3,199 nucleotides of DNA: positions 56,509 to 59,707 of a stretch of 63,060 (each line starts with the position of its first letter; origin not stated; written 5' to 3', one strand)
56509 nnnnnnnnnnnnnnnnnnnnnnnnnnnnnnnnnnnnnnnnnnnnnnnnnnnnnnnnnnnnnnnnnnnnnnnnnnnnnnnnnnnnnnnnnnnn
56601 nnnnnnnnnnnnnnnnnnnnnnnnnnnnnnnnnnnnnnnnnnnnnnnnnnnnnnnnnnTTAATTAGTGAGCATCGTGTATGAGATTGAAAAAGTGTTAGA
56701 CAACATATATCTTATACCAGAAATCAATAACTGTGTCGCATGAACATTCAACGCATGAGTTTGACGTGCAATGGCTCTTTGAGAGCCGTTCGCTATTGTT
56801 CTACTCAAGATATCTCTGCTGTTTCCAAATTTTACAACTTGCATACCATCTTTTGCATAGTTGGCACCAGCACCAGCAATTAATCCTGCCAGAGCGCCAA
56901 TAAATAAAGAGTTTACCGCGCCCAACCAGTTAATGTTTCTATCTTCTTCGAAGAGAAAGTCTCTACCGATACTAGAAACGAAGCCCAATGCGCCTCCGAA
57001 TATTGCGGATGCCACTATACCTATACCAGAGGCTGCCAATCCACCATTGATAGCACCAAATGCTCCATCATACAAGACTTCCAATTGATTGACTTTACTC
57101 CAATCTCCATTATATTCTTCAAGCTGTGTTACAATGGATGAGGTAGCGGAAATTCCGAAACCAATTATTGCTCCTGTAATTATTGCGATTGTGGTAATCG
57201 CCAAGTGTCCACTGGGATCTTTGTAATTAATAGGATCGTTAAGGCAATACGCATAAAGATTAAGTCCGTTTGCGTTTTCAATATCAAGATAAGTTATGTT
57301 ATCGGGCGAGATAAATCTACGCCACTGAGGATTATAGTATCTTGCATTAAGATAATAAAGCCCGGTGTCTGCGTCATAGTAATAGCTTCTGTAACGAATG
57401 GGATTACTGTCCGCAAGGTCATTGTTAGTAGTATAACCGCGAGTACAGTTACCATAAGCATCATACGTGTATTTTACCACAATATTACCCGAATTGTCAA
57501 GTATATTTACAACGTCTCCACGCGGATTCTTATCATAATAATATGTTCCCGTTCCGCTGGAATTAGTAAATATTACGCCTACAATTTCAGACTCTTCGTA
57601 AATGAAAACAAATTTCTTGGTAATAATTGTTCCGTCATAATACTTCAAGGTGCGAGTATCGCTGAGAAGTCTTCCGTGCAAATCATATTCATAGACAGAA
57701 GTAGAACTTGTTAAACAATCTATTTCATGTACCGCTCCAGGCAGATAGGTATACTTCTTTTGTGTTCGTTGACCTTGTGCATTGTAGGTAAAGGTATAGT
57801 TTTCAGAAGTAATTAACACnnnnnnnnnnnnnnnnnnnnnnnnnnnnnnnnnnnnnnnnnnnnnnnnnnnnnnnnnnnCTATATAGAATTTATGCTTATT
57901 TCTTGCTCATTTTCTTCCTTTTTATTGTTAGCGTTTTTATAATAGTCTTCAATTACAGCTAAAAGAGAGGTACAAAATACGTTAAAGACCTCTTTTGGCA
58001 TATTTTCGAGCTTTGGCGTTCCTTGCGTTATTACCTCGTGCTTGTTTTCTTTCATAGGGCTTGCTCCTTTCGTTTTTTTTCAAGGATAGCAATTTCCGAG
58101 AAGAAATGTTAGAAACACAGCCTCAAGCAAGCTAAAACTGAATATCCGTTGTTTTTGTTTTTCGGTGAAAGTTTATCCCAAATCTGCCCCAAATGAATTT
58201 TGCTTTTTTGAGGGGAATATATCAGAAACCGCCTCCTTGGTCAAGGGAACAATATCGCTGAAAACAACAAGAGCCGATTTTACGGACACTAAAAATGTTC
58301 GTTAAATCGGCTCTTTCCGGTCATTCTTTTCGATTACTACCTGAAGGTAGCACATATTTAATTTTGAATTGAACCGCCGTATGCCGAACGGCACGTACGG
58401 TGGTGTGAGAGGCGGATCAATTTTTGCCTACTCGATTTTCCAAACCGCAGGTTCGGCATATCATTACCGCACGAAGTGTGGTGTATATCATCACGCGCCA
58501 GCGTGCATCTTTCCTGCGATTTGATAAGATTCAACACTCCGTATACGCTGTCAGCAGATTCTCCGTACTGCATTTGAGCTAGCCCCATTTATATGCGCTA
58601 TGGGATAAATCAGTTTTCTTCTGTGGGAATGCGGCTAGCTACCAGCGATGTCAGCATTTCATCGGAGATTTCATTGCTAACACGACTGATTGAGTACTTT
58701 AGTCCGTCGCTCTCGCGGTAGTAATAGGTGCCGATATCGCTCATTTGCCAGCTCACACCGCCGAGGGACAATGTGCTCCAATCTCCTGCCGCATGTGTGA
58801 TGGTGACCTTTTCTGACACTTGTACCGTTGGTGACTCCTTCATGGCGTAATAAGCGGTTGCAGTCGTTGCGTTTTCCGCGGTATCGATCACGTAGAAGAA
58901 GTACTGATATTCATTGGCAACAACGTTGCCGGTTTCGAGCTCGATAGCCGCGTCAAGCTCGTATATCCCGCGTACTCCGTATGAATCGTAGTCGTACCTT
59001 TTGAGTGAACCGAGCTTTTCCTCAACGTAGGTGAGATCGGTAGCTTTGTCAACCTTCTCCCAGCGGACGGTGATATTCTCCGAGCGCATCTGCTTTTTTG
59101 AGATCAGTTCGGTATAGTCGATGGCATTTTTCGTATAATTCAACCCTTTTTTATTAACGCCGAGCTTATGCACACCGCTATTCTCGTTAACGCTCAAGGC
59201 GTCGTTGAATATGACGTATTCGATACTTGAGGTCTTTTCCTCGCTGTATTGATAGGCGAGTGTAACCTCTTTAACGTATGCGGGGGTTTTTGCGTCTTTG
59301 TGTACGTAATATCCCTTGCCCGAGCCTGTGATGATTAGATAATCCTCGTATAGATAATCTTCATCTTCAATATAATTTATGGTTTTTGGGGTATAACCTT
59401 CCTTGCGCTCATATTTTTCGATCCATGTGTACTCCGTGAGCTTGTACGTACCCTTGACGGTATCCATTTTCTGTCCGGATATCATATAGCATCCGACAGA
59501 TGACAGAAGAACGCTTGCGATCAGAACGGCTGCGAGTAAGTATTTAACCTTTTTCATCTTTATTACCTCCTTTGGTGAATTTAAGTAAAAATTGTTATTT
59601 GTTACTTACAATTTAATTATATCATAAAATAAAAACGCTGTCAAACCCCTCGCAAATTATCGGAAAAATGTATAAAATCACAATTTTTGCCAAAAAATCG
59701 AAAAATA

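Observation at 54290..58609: AT-rich island with two displaced RHS/YD toxin cassettes and immunity genes, but no full-length rhs gene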

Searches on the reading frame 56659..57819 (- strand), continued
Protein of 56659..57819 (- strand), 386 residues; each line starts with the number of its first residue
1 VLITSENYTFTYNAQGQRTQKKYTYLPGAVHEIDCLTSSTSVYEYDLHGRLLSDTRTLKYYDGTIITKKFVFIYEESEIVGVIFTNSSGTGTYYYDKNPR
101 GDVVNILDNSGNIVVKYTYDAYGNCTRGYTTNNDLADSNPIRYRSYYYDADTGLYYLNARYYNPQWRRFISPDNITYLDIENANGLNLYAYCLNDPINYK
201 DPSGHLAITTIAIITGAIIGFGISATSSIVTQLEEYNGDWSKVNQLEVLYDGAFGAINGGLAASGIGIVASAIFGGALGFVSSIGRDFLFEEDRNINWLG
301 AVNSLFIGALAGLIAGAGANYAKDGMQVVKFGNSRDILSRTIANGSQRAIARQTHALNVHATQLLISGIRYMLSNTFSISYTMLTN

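Call 75: find_encoding_contigs(protein=P0034, flank=9000, max_places=1)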
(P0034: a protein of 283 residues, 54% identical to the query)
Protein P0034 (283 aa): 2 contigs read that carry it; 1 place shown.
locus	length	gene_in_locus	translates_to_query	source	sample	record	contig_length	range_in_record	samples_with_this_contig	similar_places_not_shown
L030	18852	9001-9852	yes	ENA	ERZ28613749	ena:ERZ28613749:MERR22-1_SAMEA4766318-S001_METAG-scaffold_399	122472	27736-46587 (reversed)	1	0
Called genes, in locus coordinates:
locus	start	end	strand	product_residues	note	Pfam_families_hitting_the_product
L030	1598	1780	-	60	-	-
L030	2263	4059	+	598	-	PF00300:His_Phos_1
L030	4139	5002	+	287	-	PF03009:GDPD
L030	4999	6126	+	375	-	PF22020:RlmL_1st, PF02926:THUMP, PF01170:UPF0020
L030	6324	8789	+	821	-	PF07228:SpoIIE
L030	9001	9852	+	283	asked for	-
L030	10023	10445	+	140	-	-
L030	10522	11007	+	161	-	-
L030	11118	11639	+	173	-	-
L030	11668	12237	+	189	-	-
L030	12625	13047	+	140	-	-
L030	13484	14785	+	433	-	PF13375:RnfC_N, PF01512:Complex1_51K, PF10531:SLBB, PF13534:Fer4_17 (faint), PF12838:Fer4_7 (weak), PF13183:Fer4_8 (weak), PF13187:Fer4_9 (weak), PF13237:Fer4_10 (faint)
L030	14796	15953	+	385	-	PF03116:NQR2_RnfD_RnfE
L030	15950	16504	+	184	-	PF04205:FMN_bind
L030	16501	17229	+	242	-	PF02508:Rnf-Nqr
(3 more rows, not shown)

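Call 80: find_encoding_contigs(protein=P0002, flank=5000, max_places=3)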
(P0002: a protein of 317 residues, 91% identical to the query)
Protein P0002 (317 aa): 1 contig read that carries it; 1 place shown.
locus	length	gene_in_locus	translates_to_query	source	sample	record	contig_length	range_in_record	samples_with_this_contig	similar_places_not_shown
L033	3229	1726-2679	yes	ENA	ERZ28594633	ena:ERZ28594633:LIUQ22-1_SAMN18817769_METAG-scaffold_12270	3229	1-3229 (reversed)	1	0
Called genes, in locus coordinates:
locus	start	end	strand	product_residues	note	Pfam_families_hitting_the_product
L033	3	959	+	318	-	?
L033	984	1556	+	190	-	-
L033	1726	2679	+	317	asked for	-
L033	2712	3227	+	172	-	?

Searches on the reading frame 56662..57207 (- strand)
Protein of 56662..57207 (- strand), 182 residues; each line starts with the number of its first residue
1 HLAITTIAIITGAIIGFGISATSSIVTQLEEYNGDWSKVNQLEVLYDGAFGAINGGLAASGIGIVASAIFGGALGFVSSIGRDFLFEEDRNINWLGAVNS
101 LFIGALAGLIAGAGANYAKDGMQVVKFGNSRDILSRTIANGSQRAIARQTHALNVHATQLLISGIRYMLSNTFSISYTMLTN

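Call 22: search_protein_families(library=pfam, proteins=[window:56662-57207:-], max_evalue=10)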
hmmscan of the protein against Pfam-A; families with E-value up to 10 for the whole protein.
seq(182 aa): 5 families
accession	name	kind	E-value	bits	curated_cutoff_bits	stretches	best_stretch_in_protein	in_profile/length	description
PF16083.10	Phage_holin_3_3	-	0.024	15.2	28.4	1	64-118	3-52/78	LydA holin phage, holin superfamily III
PF12822.12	ECF_trnsprt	-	0.071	13.6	30.7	1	54-117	61-120/169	ECF transporter, substrate-specific component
PF01578.25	Cytochrom_C_asm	-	0.29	11.2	29.9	1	86-180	22-99/212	Cytochrome C assembly protein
PF11368.13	DUF3169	-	8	6.4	31.6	0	3-23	9-29/250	Protein of unknown function (DUF3169)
PF21724.2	DUF6861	-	10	6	28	1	23-76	26-78/194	Family of unknown function (DUF6861)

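Call 64: search_protein_families(library=pfam, alignment_id=A2, max_evalue=1)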
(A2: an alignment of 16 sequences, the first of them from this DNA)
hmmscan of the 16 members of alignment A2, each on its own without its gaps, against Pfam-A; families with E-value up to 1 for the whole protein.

A. member 1, seq(182 aa): 3 families
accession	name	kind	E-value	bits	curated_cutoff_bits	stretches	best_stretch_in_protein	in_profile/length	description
PF16083.10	Phage_holin_3_3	-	0.024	15.2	28.4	1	64-118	3-52/78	LydA holin phage, holin superfamily III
PF12822.12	ECF_trnsprt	-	0.071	13.6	30.7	1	54-117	61-120/169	ECF transporter, substrate-specific component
PF01578.25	Cytochrom_C_asm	-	0.29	11.2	29.9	0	86-180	22-99/212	Cytochrome C assembly protein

B. families by the number of members that match (of 16 scanned): 15 families
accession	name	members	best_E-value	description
PF16083.10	Phage_holin_3_3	3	0.0031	LydA holin phage, holin superfamily III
PF10445.14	DUF2456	2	0.023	Protein of unknown function (DUF2456)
PF11457.13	DUF3021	2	0.089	Protein of unknown function (DUF3021)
PF02110.20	HK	1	0.0048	Hydroxyethylthiazole kinase family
PF13441.11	Gly-zipper_YMGG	1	0.013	YMGG-like Gly-zipper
PF02378.23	PTS_EIIC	1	0.014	Phosphotransferase system, EIIC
PF06305.16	LapA_dom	1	0.05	Lipopolysaccharide assembly protein A domain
PF12301.13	CD99L2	1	0.056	CD99 antigen like protein 2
PF12822.12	ECF_trnsprt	1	0.071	ECF transporter, substrate-specific component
PF25480.1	DUF7904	1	0.19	Domain of unknown function (DUF7904)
PF01306.25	LacY_symp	1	0.27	LacY proton/sugar symporter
PF07581.17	Glug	1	0.27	The GLUG motif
PF01565.28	FAD_binding_4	1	0.28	FAD binding domain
PF01578.25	Cytochrom_C_asm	1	0.29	Cytochrome C assembly protein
PF11368.13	DUF3169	1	0.53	Protein of unknown function (DUF3169)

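Call 68: predict_structure(alignment_id=A2)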
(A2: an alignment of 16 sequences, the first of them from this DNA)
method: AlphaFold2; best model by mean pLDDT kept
length: 182 residues; sequences in the alignment: 16
mean_pLDDT: 56.6   pTM: 0.48
mean pLDDT of the five models: 56.6, 55.4, 54.2, 53.8, 51.3
residues with pLDDT >= 90: 0; 70-90: 41; 50-70: 72; < 50: 69
segments of 3 or more residues with pLDDT < 50: 112-138, 144-182
pLDDT, mean of each block of 10 residues (from residue 1): 58 70 66 77 76 65 62 67 70 65 57 40 35 48 48 42 42 36 36
secondary structure, 60 per line:
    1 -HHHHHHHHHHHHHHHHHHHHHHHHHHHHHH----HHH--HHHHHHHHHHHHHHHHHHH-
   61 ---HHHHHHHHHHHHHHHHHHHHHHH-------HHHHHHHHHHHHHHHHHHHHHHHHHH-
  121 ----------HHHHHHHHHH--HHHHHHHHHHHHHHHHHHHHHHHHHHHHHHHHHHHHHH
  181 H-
elements in order: H2-31 H41-59 H64-86 H94-119 H131-140 H143-181

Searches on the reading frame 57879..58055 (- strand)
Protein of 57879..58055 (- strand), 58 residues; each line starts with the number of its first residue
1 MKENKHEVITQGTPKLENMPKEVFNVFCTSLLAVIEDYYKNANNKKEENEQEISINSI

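Call 4: search_protein_families(library=pfam, proteins=[window:57879-58055:-], max_evalue=0.1)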
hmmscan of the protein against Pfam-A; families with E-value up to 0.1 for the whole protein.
window:57879-58055:- (58 aa): 0 families

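Call 5: search_protein_families(library=ncbifam, proteins=[window:57879-58055:-], max_evalue=0.1)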
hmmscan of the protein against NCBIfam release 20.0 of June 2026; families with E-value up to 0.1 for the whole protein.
window:57879-58055:- (58 aa): 1 family
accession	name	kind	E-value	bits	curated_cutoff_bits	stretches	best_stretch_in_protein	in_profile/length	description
NF005061.0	PRK06474.1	equivalog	0.013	15.4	121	1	18-58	135-175/178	hypothetical protein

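Call 22: search_protein_families(library=pfam, proteins=[window:57882-58055:-], max_evalue=10)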
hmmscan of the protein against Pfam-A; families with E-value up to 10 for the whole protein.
seq(58 aa): 0 families

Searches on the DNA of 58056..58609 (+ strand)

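Call 70: search_dna_similar(query=window:58056-58609:+, collection=plasmids, mode=distant, max_rows=8)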
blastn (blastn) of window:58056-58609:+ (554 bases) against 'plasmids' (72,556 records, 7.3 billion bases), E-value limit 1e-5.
Records with a match: 297; places in all: 317; records where one place covers at least 80% of the query: 0.
Best place of each record, by identity: 95-99% 156; 90-95% 100; 80-90% 37; 60-80% 4.
By first word of the organism name: Escherichia 184; Lactiplantibacillus 20; Limosilactobacillus 12; Clostridium 11; Klebsiella 11; Pseudomonas 9; Providencia 7; Citrobacter 5; Secundilactobacillus 4; Streptococcus 2; and 28 more.
By predicted mobility (MOB-suite, as given by PLSDB): mobilizable 116; non-mobilizable 98; conjugative 83.
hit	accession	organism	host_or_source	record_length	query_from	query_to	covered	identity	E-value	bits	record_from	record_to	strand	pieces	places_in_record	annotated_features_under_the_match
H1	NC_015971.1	Streptococcus agalactiae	-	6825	314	382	12%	87.3%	6e-13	82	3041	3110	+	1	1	hypothetical protein | ltrA: group II intron reverse transcriptase/maturase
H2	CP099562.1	Lactiplantibacillus pentosus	Olives,Pure culture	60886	313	384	13%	79.5%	4e-8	66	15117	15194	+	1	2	none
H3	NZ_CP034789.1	Escherichia coli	cell culture,chicken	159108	312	381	13%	79.7%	5e-7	63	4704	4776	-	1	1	none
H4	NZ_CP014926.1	Secundilactobacillus paracollinoides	cell culture,pilsner beer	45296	313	384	13%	76.2%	2e-7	64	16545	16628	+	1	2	none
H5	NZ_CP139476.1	Limosilactobacillus reuteri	mixed culture,traditional air-dried ...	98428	316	385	13%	74.4%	2e-6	61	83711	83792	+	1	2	none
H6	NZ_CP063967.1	Clostridium botulinum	Chicken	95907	304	357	10%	90.7%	1e-9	73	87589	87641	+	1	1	ltrA: group II intron reverse transcriptase/maturase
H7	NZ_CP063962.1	Clostridium botulinum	Bovine,feces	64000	304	357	10%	90.7%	1e-9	73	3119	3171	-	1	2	ltrA: group II intron reverse transcriptase/maturase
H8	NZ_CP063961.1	Clostridium botulinum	Bovine,feces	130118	304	357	10%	90.7%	1e-9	73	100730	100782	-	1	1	ltrA: group II intron reverse transcriptase/maturase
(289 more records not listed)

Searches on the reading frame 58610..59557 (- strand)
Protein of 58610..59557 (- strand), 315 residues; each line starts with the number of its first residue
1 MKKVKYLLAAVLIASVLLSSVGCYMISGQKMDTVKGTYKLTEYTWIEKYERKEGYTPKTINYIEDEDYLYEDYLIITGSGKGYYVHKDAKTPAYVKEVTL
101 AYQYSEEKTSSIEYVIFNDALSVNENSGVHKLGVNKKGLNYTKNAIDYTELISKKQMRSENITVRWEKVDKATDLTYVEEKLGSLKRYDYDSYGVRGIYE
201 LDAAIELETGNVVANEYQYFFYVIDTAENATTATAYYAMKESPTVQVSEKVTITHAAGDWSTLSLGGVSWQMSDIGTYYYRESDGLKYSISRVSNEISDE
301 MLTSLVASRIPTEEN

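Call 4: search_protein_families(library=pfam, proteins=[window:58610-59557:-], max_evalue=0.1)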
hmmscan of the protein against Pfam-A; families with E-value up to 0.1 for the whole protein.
window:58610-59557:- (315 aa): 1 family
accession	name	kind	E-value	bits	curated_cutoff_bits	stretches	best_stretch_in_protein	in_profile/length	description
PF08149.16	BING4CT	-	0.085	13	23.7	0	102-169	5-71/79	BING4CT (NUC141) domain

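Call 16: find_encoding_contigs(protein=window:58610-59557:-, flank=10000, max_places=8)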
Protein window:58610-59557:- (315 aa): 3 contigs read that carry it; 2 places shown.
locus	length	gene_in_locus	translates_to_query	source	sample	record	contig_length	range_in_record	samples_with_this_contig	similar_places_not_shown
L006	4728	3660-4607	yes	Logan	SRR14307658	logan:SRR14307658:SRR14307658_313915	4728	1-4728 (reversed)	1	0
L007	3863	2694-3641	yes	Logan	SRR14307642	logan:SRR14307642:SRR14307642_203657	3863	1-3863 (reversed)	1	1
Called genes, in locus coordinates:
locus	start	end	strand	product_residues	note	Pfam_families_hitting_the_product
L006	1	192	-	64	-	?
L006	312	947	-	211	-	-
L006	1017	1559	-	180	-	PF13671:AAA_33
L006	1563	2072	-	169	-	PF14512:TM1586_NiRdase (faint), PF00881:Nitroreductase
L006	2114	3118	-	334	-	-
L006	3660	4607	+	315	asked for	-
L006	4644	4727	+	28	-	?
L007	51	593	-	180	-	PF13671:AAA_33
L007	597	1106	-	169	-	PF14512:TM1586_NiRdase (faint), PF00881:Nitroreductase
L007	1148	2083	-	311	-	-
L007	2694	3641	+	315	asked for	-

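Call 50: find_related_loci(query=window:58610-59557:-, collection=metagenome_contigs, flank=8000)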
Query window:58610-59557:- (315 aa) in metagenome_contigs; peptide patterns used: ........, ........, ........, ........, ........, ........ (x = any residue, [..] = any of these).
56 stretches matched a pattern; 2 encode a relative of the query (tblastn E <= 1e-3); 2 distinct loci.
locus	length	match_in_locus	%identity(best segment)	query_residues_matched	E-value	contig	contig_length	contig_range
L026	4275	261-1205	49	1-314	3e-89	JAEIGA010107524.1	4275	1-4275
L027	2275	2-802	51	40-311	8e-89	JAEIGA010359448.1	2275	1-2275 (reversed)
